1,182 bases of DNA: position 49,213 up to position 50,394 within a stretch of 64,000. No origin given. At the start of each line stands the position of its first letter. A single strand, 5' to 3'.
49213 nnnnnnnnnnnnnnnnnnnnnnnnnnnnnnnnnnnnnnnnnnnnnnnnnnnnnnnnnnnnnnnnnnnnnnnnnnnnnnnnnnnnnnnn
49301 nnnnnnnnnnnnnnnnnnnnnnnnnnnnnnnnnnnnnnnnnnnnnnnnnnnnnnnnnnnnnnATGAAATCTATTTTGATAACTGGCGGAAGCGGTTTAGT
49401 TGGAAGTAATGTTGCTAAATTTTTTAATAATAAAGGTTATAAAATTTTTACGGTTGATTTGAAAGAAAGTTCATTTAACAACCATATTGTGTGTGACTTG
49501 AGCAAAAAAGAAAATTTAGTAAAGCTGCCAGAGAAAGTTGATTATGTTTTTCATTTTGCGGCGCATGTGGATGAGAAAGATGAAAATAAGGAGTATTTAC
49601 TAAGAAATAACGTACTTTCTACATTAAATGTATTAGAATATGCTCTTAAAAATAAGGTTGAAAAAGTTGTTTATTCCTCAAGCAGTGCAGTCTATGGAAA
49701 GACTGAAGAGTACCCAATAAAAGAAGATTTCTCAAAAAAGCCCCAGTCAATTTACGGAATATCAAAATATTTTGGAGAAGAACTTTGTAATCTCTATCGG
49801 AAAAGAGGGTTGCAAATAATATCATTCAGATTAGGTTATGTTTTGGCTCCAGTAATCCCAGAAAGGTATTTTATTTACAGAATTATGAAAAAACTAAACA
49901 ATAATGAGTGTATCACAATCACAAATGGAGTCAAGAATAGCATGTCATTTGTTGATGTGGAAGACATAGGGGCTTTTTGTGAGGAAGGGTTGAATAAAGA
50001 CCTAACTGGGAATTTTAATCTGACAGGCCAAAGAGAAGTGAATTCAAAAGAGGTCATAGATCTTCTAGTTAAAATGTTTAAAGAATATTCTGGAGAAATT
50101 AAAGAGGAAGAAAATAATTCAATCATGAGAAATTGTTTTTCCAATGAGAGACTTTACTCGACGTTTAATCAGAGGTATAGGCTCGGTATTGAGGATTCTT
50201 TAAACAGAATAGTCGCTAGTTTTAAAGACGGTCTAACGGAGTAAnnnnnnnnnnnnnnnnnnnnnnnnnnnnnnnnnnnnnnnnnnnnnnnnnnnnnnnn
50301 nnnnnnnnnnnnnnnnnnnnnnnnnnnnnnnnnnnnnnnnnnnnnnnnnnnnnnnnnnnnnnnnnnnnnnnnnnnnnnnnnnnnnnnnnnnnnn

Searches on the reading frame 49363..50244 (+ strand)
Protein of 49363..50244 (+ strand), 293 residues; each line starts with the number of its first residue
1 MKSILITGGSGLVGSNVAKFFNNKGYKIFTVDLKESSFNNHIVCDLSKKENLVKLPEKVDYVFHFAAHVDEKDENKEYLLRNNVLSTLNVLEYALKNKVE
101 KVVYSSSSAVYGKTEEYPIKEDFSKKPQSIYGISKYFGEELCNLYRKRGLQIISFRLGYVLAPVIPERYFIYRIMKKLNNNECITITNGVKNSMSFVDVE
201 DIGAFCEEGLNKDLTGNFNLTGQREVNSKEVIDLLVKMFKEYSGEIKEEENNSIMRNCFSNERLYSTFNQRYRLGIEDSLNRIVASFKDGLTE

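Call 37: search_protein_families(library=ncbifam, proteins=[window:49363-50244:+], max_evalue=1e-10)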
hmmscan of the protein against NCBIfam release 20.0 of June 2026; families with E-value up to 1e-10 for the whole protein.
window:49363-50244:+ (293 aa): 15 families
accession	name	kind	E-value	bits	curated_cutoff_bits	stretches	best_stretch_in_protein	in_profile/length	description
TIGR01179.1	galE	equivalog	1.5e-24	86.5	262.3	1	4-156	2-172/332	UDP-glucose 4-epimerase GalE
TIGR02197.1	heptose_epim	equivalog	1.1e-23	83.9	274.6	1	4-241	1-262/316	ADP-glyceromanno-heptose 6-epimerase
TIGR03466.1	HpnA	hypoth_equivalog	3.8e-21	75.3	367.65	1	3-153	2-163/327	hopanoid-associated sugar epimerase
NF008360.0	PRK11150.1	equivalog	8.4e-18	64.6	452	1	4-242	2-257/310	ADP-glyceromanno-heptose 6-epimerase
TIGR04180.1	EDH_00030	hypoth_equivalog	2.3e-16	59.7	475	1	5-251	2-267/297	NAD-dependent 4,6-dehydratase LegB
NF043036.1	ErythonDh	equivalog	3e-16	59.5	325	1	4-150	3-168/321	D-erythronate dehydrogenase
TIGR01746.1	Thioester-redct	subfamily_domain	2.7e-15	56.5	213.35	1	51-170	81-209/371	thioester reductase domain-containing protein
TIGR01181.1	dTDP_gluc_dehyt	equivalog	7.5e-15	54.8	365.1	1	4-249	2-271/321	dTDP-glucose 4,6-dehydratase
NF041293.1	G6PDh_Azf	equivalog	1e-13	51.3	400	1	2-174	3-196/252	NAD-dependent glucose-6-phosphate dehydrogenase Azf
NF042422.1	oxyalk_red_OleD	equivalog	4.4e-13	49.3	580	1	4-113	3-116/329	2-alkyl-3-oxoalkanoate reductase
NF047922.1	GDPFucSynFcl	equivalog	2.1e-12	47.1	500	1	2-148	3-151/308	GDP-L-fucose synthase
TIGR01214.1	rmlD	equivalog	2.7e-12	46.4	224.05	1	4-242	2-229/285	dTDP-4-dehydrorhamnose reductase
TIGR01777.1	yfcH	hypoth_equivalog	1.5e-11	44.4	207.35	1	4-239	1-241/292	TIGR01777 family oxidoreductase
NF007956.0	PRK10675.1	subfamily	3.5e-11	42.8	394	0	4-142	3-160/338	UDP-glucose 4-epimerase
NF052578.1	StrlDmthSdmBMthl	equivalog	6e-11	42.7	600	1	4-235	3-241/328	sterol demethylase protein SdmB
